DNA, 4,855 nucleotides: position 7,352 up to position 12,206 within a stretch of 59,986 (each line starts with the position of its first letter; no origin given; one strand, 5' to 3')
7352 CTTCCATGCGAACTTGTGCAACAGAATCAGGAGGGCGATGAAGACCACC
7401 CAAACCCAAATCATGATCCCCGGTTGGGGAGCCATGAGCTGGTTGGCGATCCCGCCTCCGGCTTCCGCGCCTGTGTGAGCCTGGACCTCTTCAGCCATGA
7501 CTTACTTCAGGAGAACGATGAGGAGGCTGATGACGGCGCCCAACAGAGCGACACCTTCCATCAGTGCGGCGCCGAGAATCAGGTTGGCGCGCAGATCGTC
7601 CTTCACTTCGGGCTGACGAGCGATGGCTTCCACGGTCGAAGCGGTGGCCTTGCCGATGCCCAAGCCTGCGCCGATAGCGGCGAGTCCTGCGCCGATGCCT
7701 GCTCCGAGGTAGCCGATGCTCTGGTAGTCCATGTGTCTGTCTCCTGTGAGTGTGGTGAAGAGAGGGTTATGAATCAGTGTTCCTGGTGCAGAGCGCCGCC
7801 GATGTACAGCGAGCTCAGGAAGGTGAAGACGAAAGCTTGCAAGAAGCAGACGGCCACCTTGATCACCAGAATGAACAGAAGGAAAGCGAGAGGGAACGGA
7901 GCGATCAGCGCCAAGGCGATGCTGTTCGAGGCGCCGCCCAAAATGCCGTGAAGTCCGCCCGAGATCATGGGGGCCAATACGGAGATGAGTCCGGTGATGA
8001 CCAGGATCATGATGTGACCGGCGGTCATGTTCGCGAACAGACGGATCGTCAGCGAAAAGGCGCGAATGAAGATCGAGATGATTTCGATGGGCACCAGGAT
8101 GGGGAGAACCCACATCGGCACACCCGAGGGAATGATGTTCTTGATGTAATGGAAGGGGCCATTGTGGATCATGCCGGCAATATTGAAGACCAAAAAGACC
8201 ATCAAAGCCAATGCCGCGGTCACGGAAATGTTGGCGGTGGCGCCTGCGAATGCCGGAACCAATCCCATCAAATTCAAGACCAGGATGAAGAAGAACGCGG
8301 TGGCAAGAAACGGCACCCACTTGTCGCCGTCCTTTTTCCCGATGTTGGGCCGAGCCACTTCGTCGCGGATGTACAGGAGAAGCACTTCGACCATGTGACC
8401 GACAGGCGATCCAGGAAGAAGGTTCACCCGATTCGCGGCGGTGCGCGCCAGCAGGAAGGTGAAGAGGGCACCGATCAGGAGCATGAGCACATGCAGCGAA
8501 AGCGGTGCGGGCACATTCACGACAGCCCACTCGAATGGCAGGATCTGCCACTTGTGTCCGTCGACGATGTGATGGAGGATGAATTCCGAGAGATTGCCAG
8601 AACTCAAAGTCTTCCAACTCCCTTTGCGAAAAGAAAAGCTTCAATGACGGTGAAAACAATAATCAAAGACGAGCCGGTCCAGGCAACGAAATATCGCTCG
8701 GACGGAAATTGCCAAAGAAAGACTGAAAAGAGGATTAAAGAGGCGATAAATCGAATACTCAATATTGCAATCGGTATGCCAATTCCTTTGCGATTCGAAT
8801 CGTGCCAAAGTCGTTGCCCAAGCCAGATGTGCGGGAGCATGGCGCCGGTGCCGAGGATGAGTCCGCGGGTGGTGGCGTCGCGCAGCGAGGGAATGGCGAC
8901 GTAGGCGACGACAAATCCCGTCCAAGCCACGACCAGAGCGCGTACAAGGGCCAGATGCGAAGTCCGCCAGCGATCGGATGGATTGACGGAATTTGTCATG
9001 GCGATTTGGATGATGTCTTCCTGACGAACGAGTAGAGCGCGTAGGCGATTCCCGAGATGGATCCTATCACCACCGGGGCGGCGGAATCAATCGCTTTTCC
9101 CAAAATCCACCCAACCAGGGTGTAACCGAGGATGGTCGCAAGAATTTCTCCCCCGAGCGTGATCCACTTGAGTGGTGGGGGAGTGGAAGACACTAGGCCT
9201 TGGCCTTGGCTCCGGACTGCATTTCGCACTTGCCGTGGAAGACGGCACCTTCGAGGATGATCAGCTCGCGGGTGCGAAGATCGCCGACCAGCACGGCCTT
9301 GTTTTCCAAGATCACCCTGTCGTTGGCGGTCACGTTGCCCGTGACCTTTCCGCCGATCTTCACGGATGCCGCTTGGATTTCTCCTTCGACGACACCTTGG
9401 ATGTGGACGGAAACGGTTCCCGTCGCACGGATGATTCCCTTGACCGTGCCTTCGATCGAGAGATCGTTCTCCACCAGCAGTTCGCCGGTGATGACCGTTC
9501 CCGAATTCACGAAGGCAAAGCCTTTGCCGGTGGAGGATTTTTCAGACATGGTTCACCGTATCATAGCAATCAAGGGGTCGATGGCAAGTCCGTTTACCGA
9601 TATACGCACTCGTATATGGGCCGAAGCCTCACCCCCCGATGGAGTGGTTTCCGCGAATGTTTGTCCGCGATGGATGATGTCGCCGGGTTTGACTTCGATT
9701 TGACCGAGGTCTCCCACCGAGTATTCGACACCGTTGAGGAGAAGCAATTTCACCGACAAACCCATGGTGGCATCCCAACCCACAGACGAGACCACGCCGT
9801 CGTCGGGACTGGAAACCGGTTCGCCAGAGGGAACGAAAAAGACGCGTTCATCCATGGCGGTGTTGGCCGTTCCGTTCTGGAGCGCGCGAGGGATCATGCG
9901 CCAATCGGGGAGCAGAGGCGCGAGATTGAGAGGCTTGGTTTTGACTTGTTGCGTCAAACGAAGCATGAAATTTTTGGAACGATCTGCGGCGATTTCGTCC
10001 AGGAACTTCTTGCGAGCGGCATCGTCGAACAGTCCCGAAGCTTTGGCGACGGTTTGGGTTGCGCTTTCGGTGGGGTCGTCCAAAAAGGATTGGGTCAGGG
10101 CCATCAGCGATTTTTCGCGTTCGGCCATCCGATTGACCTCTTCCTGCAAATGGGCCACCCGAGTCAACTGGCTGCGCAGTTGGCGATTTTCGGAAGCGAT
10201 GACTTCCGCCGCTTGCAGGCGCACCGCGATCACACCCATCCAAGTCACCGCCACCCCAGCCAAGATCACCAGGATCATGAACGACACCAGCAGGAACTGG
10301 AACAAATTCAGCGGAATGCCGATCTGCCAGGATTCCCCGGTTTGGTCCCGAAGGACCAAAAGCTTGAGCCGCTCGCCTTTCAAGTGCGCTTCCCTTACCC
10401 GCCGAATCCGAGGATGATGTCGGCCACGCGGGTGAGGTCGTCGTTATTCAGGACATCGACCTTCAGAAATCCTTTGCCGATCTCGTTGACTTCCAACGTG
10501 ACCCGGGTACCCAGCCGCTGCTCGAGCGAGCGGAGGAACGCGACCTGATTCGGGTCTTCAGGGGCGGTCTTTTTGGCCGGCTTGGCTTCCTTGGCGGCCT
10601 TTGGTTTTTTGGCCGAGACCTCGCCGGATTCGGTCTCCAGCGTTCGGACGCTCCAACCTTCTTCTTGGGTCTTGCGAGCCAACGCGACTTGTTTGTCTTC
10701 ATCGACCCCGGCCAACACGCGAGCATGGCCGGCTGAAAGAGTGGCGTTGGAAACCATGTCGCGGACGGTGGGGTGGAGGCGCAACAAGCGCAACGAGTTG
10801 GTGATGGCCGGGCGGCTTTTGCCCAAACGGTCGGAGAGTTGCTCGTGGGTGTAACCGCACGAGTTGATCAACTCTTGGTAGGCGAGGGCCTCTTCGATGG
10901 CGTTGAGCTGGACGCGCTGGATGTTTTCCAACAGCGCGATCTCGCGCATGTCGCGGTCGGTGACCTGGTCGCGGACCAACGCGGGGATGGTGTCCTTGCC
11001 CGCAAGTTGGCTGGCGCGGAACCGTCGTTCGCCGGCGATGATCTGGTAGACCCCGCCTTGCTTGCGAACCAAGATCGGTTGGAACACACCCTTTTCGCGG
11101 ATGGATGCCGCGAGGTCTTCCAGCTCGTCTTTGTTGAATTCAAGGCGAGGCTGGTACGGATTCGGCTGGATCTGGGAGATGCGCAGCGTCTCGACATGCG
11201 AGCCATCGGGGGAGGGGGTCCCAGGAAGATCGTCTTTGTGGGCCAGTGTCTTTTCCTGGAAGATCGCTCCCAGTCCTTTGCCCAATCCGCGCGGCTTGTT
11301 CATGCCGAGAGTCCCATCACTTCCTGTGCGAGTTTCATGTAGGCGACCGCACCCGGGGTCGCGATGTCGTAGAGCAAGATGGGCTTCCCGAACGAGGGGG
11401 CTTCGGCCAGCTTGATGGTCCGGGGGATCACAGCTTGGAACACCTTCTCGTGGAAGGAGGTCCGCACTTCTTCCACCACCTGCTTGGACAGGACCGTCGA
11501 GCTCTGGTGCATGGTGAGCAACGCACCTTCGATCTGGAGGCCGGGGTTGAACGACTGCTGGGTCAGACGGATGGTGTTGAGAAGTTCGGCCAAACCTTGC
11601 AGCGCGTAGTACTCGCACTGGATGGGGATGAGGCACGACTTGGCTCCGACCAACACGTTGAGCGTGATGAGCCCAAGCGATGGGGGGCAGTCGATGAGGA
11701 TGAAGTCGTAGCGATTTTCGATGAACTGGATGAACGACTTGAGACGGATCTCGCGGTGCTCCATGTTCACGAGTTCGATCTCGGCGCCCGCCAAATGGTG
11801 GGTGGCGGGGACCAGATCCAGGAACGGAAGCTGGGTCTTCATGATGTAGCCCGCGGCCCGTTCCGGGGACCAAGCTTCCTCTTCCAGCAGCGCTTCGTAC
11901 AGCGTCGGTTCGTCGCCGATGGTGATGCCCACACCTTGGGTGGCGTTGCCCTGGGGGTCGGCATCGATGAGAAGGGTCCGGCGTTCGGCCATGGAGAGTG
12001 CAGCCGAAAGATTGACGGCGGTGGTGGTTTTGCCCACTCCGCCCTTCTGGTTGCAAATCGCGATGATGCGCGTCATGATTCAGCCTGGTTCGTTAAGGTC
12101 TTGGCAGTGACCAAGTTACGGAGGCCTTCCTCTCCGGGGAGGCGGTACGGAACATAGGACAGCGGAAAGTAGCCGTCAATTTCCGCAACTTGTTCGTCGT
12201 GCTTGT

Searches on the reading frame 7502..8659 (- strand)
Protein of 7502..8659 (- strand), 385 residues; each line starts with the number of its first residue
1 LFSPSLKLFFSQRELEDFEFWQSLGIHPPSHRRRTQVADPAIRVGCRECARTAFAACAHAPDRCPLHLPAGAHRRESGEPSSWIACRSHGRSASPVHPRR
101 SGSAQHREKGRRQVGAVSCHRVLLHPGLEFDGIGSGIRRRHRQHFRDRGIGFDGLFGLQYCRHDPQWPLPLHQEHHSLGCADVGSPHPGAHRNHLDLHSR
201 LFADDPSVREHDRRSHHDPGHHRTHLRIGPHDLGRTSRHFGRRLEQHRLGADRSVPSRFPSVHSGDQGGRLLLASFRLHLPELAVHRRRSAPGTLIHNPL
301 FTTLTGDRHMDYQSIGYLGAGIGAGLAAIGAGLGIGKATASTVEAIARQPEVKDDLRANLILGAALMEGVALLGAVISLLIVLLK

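Call 11: search_protein_families(library=pfam, proteins=[window:7502-8659:-])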
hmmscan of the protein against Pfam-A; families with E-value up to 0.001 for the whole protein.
window:7502-8659:- (385 aa): 1 family
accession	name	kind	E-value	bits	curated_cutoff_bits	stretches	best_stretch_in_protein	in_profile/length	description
PF00137.26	ATP-synt_C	-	2.2e-16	60.3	24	1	318-381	1-60/60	ATP synthase subunit C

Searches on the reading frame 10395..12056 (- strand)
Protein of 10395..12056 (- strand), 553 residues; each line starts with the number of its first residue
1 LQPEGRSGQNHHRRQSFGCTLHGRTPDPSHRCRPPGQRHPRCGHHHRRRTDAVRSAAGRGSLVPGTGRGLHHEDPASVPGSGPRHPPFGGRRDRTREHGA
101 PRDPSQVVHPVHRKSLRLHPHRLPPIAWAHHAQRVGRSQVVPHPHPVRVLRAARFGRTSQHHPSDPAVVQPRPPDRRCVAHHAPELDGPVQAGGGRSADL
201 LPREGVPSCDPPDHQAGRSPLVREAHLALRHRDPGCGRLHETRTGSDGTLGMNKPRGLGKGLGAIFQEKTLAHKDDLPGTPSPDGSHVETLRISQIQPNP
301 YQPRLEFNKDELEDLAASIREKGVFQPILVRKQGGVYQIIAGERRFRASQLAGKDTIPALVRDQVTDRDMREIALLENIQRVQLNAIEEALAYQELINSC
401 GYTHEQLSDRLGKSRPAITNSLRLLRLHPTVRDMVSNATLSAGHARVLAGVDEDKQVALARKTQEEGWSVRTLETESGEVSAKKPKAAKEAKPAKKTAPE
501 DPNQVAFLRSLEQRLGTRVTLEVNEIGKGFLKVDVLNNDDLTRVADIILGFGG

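Call 11: search_protein_families(library=pfam, proteins=[window:10395-12056:-])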
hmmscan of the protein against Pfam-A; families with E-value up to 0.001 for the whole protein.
window:10395-12056:- (553 aa): 2 families
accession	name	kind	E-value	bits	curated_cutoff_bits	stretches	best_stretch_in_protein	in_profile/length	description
PF02195.25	ParB_N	-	2e-33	114.8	26.3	1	287-380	2-95/95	ParB N-terminal domain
PF17762.8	HTH_ParB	-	3.7e-33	114.2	22.6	1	383-477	2-97/102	ParB HTH domain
